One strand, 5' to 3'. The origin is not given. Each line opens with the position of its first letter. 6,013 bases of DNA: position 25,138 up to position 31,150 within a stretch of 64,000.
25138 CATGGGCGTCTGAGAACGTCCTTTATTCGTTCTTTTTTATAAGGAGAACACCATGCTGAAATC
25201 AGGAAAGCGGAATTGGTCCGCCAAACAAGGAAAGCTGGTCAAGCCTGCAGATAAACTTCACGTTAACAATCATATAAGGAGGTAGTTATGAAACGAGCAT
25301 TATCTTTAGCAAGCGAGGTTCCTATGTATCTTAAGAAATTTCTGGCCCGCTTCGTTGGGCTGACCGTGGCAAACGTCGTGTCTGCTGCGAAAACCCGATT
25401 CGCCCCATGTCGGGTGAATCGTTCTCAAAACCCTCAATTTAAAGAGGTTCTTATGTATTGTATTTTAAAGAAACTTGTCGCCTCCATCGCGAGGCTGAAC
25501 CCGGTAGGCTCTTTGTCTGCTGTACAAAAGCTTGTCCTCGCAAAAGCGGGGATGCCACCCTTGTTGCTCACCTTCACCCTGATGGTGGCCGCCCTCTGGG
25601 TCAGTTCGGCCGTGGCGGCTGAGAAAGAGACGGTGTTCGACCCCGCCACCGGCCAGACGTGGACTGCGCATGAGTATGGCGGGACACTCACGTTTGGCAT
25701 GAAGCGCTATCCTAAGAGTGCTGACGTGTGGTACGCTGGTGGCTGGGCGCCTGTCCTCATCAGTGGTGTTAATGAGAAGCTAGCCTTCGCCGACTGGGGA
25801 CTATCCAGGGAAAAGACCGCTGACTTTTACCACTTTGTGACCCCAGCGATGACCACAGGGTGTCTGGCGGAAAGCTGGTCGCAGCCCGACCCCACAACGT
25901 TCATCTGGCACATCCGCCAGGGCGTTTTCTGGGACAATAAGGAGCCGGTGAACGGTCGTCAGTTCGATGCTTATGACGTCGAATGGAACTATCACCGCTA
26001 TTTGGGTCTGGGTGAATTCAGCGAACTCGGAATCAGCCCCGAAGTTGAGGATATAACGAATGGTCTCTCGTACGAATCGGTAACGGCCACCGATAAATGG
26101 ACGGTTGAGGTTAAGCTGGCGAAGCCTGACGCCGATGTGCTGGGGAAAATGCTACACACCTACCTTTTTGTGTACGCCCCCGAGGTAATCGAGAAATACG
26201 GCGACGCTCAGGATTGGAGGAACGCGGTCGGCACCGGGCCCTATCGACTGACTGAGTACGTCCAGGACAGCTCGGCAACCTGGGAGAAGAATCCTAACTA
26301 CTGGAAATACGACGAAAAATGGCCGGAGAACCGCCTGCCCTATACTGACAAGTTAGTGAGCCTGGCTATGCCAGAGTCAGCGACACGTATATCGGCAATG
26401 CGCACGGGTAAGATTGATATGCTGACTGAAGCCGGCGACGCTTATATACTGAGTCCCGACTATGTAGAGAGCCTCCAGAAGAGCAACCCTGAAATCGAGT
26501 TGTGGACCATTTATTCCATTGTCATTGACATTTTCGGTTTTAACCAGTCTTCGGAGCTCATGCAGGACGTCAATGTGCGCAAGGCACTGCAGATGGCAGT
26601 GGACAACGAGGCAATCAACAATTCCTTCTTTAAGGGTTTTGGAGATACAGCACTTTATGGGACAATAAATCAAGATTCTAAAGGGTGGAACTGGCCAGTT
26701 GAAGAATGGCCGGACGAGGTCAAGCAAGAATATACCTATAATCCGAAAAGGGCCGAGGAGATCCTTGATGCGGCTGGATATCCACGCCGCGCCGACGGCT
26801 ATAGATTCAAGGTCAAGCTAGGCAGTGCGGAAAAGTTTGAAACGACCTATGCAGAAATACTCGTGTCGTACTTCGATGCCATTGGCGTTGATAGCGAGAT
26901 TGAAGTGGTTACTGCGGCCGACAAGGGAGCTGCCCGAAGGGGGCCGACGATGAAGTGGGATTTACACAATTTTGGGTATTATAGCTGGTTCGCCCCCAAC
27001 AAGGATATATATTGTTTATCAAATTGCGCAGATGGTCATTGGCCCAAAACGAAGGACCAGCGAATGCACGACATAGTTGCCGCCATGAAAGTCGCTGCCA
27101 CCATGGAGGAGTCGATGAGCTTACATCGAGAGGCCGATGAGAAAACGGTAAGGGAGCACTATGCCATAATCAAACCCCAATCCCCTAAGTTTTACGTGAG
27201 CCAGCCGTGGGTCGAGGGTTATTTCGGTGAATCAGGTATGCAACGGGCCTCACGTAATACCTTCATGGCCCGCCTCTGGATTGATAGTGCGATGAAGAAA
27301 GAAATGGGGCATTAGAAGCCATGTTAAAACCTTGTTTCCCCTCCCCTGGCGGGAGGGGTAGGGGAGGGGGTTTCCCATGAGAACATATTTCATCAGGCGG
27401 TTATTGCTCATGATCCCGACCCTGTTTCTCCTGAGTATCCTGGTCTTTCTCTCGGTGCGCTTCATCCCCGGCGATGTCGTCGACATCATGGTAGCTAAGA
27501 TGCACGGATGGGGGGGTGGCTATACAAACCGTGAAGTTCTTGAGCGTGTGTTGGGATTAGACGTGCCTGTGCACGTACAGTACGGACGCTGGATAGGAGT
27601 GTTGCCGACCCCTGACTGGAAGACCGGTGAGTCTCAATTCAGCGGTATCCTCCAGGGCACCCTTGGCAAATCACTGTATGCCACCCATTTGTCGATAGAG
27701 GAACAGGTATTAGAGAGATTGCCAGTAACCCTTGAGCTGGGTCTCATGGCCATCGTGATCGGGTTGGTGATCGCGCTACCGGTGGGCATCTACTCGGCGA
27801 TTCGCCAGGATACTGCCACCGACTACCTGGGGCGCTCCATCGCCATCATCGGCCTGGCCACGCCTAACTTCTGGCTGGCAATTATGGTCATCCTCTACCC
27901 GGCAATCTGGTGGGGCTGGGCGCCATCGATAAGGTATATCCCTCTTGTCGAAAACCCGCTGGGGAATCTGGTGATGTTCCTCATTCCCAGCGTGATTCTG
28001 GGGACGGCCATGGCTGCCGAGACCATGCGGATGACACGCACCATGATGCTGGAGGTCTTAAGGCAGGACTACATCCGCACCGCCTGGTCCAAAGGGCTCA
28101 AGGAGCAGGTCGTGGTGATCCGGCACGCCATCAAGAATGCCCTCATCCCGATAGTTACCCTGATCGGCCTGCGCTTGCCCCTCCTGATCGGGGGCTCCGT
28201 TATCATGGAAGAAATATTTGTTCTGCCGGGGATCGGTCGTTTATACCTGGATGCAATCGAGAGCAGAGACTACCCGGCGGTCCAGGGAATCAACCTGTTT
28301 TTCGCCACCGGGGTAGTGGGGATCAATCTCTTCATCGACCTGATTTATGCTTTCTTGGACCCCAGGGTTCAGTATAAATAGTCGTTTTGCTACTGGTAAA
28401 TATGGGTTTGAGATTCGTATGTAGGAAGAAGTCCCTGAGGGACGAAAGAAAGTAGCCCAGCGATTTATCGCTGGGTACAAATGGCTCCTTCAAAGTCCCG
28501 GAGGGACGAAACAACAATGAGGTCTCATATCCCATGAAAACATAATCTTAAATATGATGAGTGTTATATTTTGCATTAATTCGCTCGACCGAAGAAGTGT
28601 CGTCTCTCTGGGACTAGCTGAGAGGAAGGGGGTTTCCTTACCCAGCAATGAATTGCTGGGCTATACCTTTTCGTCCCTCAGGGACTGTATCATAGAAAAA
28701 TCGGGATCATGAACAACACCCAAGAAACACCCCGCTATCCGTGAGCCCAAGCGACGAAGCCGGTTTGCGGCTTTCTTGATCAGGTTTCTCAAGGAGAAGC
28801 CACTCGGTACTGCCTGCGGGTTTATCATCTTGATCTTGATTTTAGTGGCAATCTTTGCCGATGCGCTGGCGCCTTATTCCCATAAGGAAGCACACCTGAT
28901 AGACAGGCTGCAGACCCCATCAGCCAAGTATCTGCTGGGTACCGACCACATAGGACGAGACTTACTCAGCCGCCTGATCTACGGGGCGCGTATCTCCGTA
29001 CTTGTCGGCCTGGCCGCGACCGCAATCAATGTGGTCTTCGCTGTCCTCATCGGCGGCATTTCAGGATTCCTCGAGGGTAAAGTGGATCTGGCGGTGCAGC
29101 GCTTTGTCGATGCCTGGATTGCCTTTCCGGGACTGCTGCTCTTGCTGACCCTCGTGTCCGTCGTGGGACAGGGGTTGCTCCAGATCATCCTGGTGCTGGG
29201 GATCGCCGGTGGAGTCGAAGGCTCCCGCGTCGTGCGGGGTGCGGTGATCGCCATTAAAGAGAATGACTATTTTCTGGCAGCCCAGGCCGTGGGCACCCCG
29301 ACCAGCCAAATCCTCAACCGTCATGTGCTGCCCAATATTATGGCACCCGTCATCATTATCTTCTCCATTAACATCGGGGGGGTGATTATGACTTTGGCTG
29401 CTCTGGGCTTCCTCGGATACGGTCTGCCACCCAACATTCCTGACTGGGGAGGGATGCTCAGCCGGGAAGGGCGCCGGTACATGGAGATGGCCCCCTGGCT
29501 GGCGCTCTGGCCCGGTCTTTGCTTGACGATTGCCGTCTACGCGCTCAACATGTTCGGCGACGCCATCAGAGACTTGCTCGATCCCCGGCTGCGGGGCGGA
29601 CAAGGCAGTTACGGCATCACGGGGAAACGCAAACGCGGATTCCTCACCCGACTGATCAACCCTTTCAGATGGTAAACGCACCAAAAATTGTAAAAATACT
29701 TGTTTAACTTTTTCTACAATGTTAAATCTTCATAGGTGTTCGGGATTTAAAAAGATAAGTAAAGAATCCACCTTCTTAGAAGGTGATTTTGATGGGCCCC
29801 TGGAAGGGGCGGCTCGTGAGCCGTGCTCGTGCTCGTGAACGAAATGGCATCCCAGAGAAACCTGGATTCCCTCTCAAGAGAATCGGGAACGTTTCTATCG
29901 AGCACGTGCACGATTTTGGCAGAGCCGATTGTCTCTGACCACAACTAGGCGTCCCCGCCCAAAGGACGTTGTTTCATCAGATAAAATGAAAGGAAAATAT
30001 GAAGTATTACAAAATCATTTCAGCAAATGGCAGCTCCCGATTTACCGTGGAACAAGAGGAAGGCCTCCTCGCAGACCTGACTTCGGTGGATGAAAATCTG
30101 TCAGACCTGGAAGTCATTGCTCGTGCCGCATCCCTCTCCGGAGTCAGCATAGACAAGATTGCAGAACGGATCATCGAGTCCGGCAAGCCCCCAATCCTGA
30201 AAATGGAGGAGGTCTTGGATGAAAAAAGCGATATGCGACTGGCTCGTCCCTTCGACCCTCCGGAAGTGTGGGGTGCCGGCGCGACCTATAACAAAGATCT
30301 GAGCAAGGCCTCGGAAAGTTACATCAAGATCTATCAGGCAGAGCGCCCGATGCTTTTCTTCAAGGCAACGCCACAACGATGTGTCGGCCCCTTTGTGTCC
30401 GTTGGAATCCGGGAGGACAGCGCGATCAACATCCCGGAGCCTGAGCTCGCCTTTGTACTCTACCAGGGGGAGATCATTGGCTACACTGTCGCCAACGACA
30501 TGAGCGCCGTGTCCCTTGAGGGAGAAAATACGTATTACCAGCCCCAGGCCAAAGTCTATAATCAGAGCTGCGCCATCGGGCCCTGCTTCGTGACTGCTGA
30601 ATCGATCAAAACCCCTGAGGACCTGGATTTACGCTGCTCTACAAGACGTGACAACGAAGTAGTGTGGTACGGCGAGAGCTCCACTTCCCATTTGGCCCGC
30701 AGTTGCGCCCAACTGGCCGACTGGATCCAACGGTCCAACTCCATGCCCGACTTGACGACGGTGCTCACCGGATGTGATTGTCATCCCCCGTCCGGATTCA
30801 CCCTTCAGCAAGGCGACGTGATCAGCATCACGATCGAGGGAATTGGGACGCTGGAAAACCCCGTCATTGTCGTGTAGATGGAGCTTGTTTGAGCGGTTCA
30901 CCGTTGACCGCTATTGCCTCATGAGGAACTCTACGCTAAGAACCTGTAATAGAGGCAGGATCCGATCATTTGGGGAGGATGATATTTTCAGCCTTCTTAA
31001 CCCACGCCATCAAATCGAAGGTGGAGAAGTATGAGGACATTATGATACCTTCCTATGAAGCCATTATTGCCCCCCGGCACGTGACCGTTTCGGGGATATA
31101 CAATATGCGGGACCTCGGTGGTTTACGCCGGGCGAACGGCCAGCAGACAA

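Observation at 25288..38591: Segmental duplication with near-identical permeases but patch-wise diverged binding proteins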

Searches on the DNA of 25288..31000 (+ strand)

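Call 9: search_dna_similar(query=window:25288-31000:+, collection=plasmids, mode=near, max_rows=5)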
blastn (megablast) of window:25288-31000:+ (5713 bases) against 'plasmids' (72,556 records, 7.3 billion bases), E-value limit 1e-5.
No match.

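Call 61: search_rna_families(sources=[L001, L002, L003, L004, L005, L006], threshold=gathering)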
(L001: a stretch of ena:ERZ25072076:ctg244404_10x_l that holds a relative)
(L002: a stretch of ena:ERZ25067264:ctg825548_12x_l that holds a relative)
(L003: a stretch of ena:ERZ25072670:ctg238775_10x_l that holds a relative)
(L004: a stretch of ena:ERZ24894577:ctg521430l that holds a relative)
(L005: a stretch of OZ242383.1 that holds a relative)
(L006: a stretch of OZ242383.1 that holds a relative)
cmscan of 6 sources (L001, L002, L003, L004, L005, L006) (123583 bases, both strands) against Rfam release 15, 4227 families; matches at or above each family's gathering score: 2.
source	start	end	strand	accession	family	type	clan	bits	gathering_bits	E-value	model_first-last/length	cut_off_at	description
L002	5636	5681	-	RF01687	Acido-Lenti-1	Gene; sRNA;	-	55.6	37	1.5e-09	1-46/46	no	Acido-Lenti-1 RNA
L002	5847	5892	+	RF01687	Acido-Lenti-1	Gene; sRNA;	-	45.8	37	6.9e-07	1-46/46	no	Acido-Lenti-1 RNA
